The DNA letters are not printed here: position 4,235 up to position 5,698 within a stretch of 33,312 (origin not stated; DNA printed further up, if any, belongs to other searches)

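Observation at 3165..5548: Two tandem, apparently competent Wzt ATPases with unrelated C-terminal domains serving a single Wzm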

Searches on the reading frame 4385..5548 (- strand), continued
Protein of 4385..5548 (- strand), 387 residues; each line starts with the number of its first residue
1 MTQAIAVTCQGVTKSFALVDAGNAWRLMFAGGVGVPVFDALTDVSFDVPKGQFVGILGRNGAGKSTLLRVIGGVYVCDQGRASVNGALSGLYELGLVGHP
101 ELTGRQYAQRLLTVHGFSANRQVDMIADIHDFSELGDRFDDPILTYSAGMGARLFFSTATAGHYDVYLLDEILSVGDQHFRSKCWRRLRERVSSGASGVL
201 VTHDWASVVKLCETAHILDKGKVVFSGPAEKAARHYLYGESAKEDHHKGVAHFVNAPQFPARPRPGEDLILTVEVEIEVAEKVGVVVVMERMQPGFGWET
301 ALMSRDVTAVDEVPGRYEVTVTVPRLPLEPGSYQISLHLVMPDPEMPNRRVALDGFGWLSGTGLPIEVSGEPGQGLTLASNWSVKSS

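Call 69: search_protein_families(library=pfam, proteins=[P0252, P0276, P0277, P0337, P0310, P0242, P0243, P0244], max_evalue=0.01)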
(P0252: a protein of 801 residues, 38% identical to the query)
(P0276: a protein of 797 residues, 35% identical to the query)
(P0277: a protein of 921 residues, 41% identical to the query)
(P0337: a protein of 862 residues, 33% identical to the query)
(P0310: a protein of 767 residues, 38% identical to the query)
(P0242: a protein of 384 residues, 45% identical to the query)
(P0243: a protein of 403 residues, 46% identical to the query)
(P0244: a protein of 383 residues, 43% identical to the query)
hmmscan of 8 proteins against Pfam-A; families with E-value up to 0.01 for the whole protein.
P0252 (801 aa): 9 families
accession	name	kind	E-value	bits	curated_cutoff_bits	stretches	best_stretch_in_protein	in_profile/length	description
PF00005.33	ABC_tran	-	2.7e-36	125.6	25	2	57-188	1-135/137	ABC transporter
PF13304.12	AAA_21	-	3.8e-09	37.5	27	1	70-92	2-24/304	AAA domain, putative AbiEii toxin, Type IV TA system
PF13555.12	AAA_29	-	4e-05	23.7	27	1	66-84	22-39/61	P-loop containing region of AAA domain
PF13191.12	AAA_16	-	0.00011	23.2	32.6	0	459-619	22-145/167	AAA ATPase domain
PF13604.12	AAA_30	-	0.00019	21.6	27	0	466-613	23-124/191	AAA domain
PF13521.12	AAA_28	-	0.0003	21.5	27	0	70-99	2-32/164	AAA domain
PF13476.12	AAA_23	-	0.00048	21.3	27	0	71-88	23-40/201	AAA domain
PF13175.12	AAA_15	-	0.0048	17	32.1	0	71-88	27-44/374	AAA ATPase domain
PF00004.35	AAA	-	0.0094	16.8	21.2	0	71-100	2-31/131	ATPase family associated with various cellular activities (AAA)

P0276 (797 aa): 15 families
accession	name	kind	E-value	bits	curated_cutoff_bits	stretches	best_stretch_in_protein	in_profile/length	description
PF00005.33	ABC_tran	-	1e-38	133.5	25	2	46-177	1-135/137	ABC transporter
PF13304.12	AAA_21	-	1e-11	45.9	27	1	60-77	3-20/304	AAA domain, putative AbiEii toxin, Type IV TA system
PF13555.12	AAA_29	-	8.5e-07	29.1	27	0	51-73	17-39/61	P-loop containing region of AAA domain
PF13604.12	AAA_30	-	9.6e-06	25.9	27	0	452-605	21-128/191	AAA domain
PF13476.12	AAA_23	-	2.5e-05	25.5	27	0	61-76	24-39/201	AAA domain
PF03193.22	RsgA_GTPase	-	6.6e-05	23.2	30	0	442-480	100-137/174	RsgA GTPase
PF13191.12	AAA_16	-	0.00024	22.1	32.6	0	432-486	5-60/167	AAA ATPase domain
PF13175.12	AAA_15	-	0.00025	21.2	32.1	0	442-469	17-43/374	AAA ATPase domain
PF25199.1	nSTAND_NTPase5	-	0.00046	20.5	34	0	40-75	23-60/145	Novel STAND NTPase 5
PF02463.25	SMC_N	-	0.00047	20.1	40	0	60-75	28-43/220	RecF/RecN/SMC N terminal domain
PF01926.29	MMR_HSR1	-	0.00078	20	21.9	0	453-471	3-21/113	50S ribosome-binding GTPase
PF13401.12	AAA_22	-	0.0013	19.5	27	0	61-180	10-96/130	AAA domain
PF03308.22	MeaB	-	0.0016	17.9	23.1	0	438-469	22-53/273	Methylmalonyl Co-A mutase-associated GTPase MeaB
PF13514.12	AAA_27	-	0.0017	18.5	22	0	439-469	14-46/206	AAA domain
PF00350.29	Dynamin_N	-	0.0022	18.5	27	0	60-89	2-31/168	Dynamin family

P0277 (921 aa): 23 families
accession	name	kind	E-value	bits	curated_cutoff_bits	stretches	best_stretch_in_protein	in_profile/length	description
PF00005.33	ABC_tran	-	4.6e-36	124.9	25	2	44-178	1-136/137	ABC transporter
PF14524.12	Wzt_C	-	2e-31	109.4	30.4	2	283-418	3-142/143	Wzt C-terminal domain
PF13304.12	AAA_21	-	8.1e-10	39.7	27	2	58-79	3-24/304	AAA domain, putative AbiEii toxin, Type IV TA system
PF13555.12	AAA_29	-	2.5e-09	37.2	27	1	56-91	24-58/61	P-loop containing region of AAA domain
PF13476.12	AAA_23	-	1.2e-07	33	27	0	45-78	11-43/201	AAA domain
PF13604.12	AAA_30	-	3e-07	30.8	27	0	538-665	19-104/191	AAA domain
PF13191.12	AAA_16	-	1.5e-05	26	32.6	0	536-568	24-55/167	AAA ATPase domain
PF01078.27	Mg_chelatase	-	1.9e-05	24.6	20.3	0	59-97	27-65/207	Magnesium chelatase, subunit ChlI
PF13175.12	AAA_15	-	5.9e-05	23.3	32.1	0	59-79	28-48/374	AAA ATPase domain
PF13401.12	AAA_22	-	0.00011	22.9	27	0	542-561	10-29/130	AAA domain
PF02463.25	SMC_N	-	0.00021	21.2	40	0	58-80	28-50/220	RecF/RecN/SMC N terminal domain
PF19993.5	DO-GTPase2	-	0.00027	21.1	27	0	56-74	2-20/226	Double-GTPase 2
PF25199.1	nSTAND_NTPase5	-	0.00056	20.2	34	0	539-564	43-67/145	Novel STAND NTPase 5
PF00004.35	AAA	-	0.0012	19.7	21.2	0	542-561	3-22/131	ATPase family associated with various cellular activities (AAA)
PF13521.12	AAA_28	-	0.0015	19.2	27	0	542-559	4-21/164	AAA domain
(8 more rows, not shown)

P0337 (862 aa): 13 families
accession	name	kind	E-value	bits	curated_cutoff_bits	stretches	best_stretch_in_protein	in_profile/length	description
PF00005.33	ABC_tran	-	2.3e-38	132.3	25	2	43-174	1-135/137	ABC transporter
PF14524.12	Wzt_C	-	7.3e-25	88.1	30.4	1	584-704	6-130/143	Wzt C-terminal domain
PF13555.12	AAA_29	-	5.3e-06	26.5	27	0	52-73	22-42/61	P-loop containing region of AAA domain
PF13476.12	AAA_23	-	2.9e-05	25.2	27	0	36-71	3-37/201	AAA domain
PF13304.12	AAA_21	-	0.00011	22.8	27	0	360-379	3-22/304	AAA domain, putative AbiEii toxin, Type IV TA system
PF13514.12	AAA_27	-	0.0002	21.4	22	0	35-73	6-46/206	AAA domain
PF13191.12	AAA_16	-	0.00055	20.9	32.6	0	355-405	21-64/167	AAA ATPase domain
PF02463.25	SMC_N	-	0.00072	19.5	40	0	54-71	25-42/220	RecF/RecN/SMC N terminal domain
PF25683.1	URGCP_GTPase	-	0.0015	17.8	55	0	54-104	190-240/396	URGCP-like GTPase domain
PF03193.22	RsgA_GTPase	-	0.0037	17.5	30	0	54-81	107-134/174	RsgA GTPase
PF13481.12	AAA_25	-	0.0037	17.3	27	0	50-74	30-54/195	AAA domain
PF05783.17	DLIC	-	0.0073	15.7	19.7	0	353-385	22-54/471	Dynein light intermediate chain (DLIC)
PF18748.7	HMUDK_HMUD1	-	0.0076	16.2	27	0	51-94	15-55/196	5-hmdU DNA kinase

P0310 (767 aa): 16 families
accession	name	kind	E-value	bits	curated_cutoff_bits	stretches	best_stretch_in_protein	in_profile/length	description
PF00005.33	ABC_tran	-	1.3e-37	129.9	25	2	413-544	2-136/137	ABC transporter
PF13304.12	AAA_21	-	4.9e-13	50.3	27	2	47-76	1-26/304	AAA domain, putative AbiEii toxin, Type IV TA system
PF13555.12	AAA_29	-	1.3e-07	31.7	27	0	416-439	16-39/61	P-loop containing region of AAA domain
PF13476.12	AAA_23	-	2.6e-07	31.9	27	1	413-443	11-40/201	AAA domain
PF13191.12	AAA_16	-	6.8e-07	30.4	32.6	0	423-543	25-141/167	AAA ATPase domain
PF13401.12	AAA_22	-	2.9e-06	28.1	27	0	424-546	7-96/130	AAA domain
PF13604.12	AAA_30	-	7.6e-06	26.2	27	0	41-79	14-51/191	AAA domain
PF03193.22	RsgA_GTPase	-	0.00011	22.5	30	0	422-456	106-140/174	RsgA GTPase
PF13521.12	AAA_28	-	0.00017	22.3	27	0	425-493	2-68/164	AAA domain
PF00004.35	AAA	-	0.00027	21.8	21.2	0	426-461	2-35/131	ATPase family associated with various cellular activities (AAA)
PF13481.12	AAA_25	-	0.0003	20.9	27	0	32-129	20-112/195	AAA domain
PF13175.12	AAA_15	-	0.00081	19.5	32.1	0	36-65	15-43/374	AAA ATPase domain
PF02367.23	TsaE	-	0.0012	19.2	26.6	0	419-452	18-51/128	Threonylcarbamoyl adenosine biosynthesis protein TsaE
PF05729.18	NACHT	-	0.0013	19.1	26.7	0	49-66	4-21/167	NACHT domain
PF02463.25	SMC_N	-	0.0017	18.2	40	0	47-68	26-47/220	RecF/RecN/SMC N terminal domain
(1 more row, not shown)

P0242 (384 aa): 2 families
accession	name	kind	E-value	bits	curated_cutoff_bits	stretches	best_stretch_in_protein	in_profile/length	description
PF00005.33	ABC_tran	-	7.5e-16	59.4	25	1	42-173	1-135/137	ABC transporter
PF13304.12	AAA_21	-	0.0056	17.2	27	0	54-72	1-19/304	AAA domain, putative AbiEii toxin, Type IV TA system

P0243 (403 aa): 2 families
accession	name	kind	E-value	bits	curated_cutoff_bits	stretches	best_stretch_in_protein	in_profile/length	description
PF00005.33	ABC_tran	-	2.7e-18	67.3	25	1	62-192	2-135/137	ABC transporter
PF13304.12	AAA_21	-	0.00032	21.3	27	0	74-92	2-20/304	AAA domain, putative AbiEii toxin, Type IV TA system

P0244 (383 aa): 6 families
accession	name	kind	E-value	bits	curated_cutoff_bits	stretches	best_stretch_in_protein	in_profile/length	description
PF00005.33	ABC_tran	-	2.2e-17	64.4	25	1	39-171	1-136/137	ABC transporter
PF13304.12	AAA_21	-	0.00026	21.6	27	1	51-72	1-22/304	AAA domain, putative AbiEii toxin, Type IV TA system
PF13476.12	AAA_23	-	0.00083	20.5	27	1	34-68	5-38/201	AAA domain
PF05783.17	DLIC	-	0.0022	17.4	19.7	1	43-79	19-55/471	Dynein light intermediate chain (DLIC)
PF13555.12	AAA_29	-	0.0069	16.5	27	0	46-66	19-39/61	P-loop containing region of AAA domain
PF09818.15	ABC_ATPase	-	0.009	15.5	23.2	0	44-84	75-117/283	P-loop domain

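Call 72: list_cluster_members(proteins=[P0242, P0243, P0244, P0245, P0246, P0249, P0252, P0276, P0277, P0337])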
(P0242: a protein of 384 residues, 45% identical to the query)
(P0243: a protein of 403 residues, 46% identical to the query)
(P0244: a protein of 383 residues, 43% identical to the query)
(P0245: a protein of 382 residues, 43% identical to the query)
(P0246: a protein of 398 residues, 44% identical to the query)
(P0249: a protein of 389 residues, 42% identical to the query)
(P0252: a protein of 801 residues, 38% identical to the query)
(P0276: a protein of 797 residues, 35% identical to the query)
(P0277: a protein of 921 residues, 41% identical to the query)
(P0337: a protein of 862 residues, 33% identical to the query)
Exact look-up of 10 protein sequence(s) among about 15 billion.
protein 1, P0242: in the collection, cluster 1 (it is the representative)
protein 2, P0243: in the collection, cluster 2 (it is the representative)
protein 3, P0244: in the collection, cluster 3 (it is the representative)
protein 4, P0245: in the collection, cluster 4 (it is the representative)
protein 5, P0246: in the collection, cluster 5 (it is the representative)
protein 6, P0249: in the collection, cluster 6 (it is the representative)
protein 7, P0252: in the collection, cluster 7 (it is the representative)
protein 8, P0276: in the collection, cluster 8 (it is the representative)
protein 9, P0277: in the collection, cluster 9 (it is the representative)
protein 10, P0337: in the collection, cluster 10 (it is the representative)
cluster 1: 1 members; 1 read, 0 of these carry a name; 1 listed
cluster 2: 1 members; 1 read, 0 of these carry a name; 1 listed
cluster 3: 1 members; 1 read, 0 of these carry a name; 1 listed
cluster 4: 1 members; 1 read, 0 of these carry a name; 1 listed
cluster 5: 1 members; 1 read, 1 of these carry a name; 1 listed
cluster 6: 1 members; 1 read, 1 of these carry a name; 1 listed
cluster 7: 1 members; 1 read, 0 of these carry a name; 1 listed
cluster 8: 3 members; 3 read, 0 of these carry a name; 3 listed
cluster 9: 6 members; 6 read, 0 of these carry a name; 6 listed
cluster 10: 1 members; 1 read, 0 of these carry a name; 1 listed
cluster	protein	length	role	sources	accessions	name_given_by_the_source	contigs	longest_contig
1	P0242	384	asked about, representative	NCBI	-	-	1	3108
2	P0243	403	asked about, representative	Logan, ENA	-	-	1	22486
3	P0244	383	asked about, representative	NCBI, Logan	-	-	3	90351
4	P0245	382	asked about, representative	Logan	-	-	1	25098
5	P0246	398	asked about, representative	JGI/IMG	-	lipopolysaccharide transport system ATP-binding protein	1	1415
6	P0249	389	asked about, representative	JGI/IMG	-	lipopolysaccharide transport system ATP-binding protein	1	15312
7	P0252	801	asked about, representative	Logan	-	-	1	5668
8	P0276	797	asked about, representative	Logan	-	-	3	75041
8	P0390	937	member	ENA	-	-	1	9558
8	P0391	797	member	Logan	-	-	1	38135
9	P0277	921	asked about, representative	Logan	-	-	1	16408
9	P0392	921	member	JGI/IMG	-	-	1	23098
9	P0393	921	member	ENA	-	-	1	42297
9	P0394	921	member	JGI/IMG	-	-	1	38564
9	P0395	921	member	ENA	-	-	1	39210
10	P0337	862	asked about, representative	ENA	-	-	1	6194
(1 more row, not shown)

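Call 73: find_encoding_contigs(protein=P0276, flank=7000, max_places=2)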
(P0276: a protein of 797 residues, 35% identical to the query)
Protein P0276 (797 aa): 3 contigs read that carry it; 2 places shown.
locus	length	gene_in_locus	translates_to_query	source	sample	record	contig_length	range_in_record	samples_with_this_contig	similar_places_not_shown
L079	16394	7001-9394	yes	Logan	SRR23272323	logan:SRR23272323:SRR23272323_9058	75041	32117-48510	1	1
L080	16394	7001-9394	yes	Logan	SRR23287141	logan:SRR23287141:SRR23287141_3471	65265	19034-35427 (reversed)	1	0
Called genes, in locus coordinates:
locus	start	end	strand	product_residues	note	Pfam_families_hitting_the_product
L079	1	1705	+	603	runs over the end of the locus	PF02543:Carbam_trans_N, PF16861:Carbam_trans_C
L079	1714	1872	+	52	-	-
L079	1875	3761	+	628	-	-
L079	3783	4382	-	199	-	-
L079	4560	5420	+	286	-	PF22814:WelO5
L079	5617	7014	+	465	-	PF13186:SPASM, PF04055:Radical_SAM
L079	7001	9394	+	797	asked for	PF00005:ABC_tran, PF13555:AAA_29 (faint), PF13604:AAA_30 (faint), PF13304:AAA_21 (faint), PF00005:ABC_tran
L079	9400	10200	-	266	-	PF01061:ABC2_membrane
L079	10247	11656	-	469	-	PF05721:PhyH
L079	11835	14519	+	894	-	PF00501:AMP-binding, PF13193:AMP-binding_C (weak), PF00550:PP-binding, PF00975:Thioesterase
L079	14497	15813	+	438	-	-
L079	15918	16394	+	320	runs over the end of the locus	PF01073:3Beta_HSD, PF01370:Epimerase, PF02719:Polysacc_synt_2 (faint), PF04321:RmlD_sub_bind, PF13460:NAD_binding_10 (weak), PF16363:GDP_Man_Dehyd, PF07993:NAD_binding_4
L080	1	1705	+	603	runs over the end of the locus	PF02543:Carbam_trans_N, PF16861:Carbam_trans_C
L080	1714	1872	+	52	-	-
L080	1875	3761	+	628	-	-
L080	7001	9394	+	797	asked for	PF00005:ABC_tran, PF13555:AAA_29 (faint), PF13604:AAA_30 (faint), PF13304:AAA_21 (faint), PF00005:ABC_tran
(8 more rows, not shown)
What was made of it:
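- Closest known: Fused double-Wzt proteins. Same: Two Wzt modules work with one permease gene (L079, call 73).
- In the fused family, two Wzt modules in one chain accompany one permease gene (call 73).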

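Call 74: find_encoding_contigs(protein=P0244, flank=7000, max_places=2)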
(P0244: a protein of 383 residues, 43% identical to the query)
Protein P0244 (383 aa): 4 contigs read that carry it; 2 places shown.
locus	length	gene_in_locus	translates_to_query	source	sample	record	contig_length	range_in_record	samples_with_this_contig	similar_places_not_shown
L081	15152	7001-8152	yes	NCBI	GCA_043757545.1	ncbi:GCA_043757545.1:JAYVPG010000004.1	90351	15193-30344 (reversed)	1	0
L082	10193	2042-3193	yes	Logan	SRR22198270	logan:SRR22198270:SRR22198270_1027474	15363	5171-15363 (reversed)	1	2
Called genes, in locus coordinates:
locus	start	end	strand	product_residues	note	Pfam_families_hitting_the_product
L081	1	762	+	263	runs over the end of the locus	PF08241:Methyltransf_11 (weak)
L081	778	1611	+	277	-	PF13489:Methyltransf_23, PF01209:Ubie_methyltran, PF02353:CMAS (weak), PF13847:Methyltransf_31, PF08241:Methyltransf_11, PF08242:Methyltransf_12, PF13649:Methyltransf_25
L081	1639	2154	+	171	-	PF13302:Acetyltransf_3, PF13420:Acetyltransf_4, PF13523:Acetyltransf_8 (weak), PF00583:Acetyltransf_1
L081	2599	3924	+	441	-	-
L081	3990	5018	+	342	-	PF01073:3Beta_HSD, PF01370:Epimerase, PF02719:Polysacc_synt_2, PF04321:RmlD_sub_bind, PF05368:NmrA (weak), PF07993:NAD_binding_4 (weak), PF16363:GDP_Man_Dehyd, PF13460:NAD_binding_10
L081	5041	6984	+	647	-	PF13522:GATase_6, PF13537:GATase_7, PF00733:Asn_synthase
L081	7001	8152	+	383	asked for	PF00005:ABC_tran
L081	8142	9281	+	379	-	PF00005:ABC_tran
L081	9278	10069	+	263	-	PF01061:ABC2_membrane, PF12698:ABC2_membrane_3 (weak)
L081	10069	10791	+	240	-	PF08889:WbqC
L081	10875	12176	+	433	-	PF03446:NAD_binding_2 (weak), PF03721:UDPG_MGDP_dh_N, PF00984:UDPG_MGDP_dh, PF03720:UDPG_MGDP_dh_C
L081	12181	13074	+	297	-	PF01408:GFO_IDH_MocA, PF22725:GFO_IDH_MocA_C3 (weak), PF02894:GFO_IDH_MocA_C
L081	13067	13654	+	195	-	PF25084:LbH_EIF2B (weak), PF00132:Hexapep, PF25087:GMPPB_C (weak), PF00132:Hexapep, PF14602:Hexapep_2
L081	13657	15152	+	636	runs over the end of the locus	PF13522:GATase_6, PF13537:GATase_7, PF12481:DUF3700 (weak), PF00733:Asn_synthase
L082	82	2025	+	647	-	PF13522:GATase_6, PF13537:GATase_7, PF00733:Asn_synthase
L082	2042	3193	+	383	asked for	PF00005:ABC_tran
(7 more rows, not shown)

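Call 75: find_encoding_contigs(protein=P0273, flank=6000, max_places=1)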
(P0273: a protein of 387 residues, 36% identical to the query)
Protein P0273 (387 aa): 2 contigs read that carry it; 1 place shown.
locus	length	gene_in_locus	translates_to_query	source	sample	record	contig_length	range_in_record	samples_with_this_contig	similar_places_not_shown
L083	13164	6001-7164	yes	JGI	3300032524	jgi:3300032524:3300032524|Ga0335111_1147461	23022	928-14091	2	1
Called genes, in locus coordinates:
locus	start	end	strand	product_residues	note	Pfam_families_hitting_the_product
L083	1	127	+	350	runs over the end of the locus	?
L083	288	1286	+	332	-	PF01073:3Beta_HSD, PF01370:Epimerase, PF02719:Polysacc_synt_2, PF04321:RmlD_sub_bind, PF13460:NAD_binding_10 (weak), PF16363:GDP_Man_Dehyd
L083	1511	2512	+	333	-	PF01408:GFO_IDH_MocA, PF22725:GFO_IDH_MocA_C3, PF02894:GFO_IDH_MocA_C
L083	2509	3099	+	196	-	PF25084:LbH_EIF2B, PF00132:Hexapep, PF25087:GMPPB_C (weak), PF00132:Hexapep, PF14602:Hexapep_2, PF25084:LbH_EIF2B (weak)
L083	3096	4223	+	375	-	PF00155:Aminotran_1_2, PF01041:DegT_DnrJ_EryC1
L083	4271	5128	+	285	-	PF13489:Methyltransf_23, PF01209:Ubie_methyltran (weak), PF13847:Methyltransf_31, PF08241:Methyltransf_11, PF08242:Methyltransf_12, PF13649:Methyltransf_25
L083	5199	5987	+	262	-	PF01061:ABC2_membrane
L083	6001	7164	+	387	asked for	PF00005:ABC_tran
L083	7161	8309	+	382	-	PF00005:ABC_tran, PF13304:AAA_21 (faint)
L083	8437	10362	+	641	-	PF13522:GATase_6, PF13537:GATase_7, PF00733:Asn_synthase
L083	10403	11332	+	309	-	PF01073:3Beta_HSD, PF01370:Epimerase, PF02719:Polysacc_synt_2, PF04321:RmlD_sub_bind, PF13460:NAD_binding_10, PF16363:GDP_Man_Dehyd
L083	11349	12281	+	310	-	PF01073:3Beta_HSD, PF01370:Epimerase, PF02719:Polysacc_synt_2, PF04321:RmlD_sub_bind, PF07993:NAD_binding_4 (faint), PF13460:NAD_binding_10, PF16363:GDP_Man_Dehyd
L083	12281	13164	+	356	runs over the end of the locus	PF01073:3Beta_HSD, PF01370:Epimerase, PF02719:Polysacc_synt_2 (faint), PF16363:GDP_Man_Dehyd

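Call 76: find_encoding_contigs(protein=P0325, flank=6000, max_places=1)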
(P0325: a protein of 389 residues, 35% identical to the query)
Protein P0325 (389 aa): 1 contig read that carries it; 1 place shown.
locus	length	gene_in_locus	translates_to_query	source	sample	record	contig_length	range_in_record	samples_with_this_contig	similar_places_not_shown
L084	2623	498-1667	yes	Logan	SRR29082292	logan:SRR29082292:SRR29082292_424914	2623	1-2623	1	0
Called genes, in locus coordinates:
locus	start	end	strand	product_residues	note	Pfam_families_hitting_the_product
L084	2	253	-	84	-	?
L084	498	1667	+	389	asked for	PF00005:ABC_tran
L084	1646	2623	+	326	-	?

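Call 77: find_encoding_contigs(protein=P0366, flank=6000, max_places=1)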
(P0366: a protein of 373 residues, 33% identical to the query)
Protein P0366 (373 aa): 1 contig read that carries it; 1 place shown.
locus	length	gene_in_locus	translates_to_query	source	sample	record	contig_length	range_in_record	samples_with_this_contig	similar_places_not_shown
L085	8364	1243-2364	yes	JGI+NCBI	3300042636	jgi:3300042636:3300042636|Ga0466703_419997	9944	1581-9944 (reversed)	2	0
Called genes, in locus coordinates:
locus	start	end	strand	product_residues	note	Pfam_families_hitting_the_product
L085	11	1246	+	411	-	PF04055:Radical_SAM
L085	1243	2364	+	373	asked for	PF00005:ABC_tran, PF13304:AAA_21 (faint)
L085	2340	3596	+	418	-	PF00005:ABC_tran, PF13304:AAA_21 (faint)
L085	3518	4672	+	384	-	PF00551:Formyl_trans_N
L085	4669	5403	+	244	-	PF08889:WbqC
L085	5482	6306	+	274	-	PF01841:Transglut_core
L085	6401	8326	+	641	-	PF13522:GATase_6, PF13537:GATase_7, PF00733:Asn_synthase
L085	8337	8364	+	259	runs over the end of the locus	-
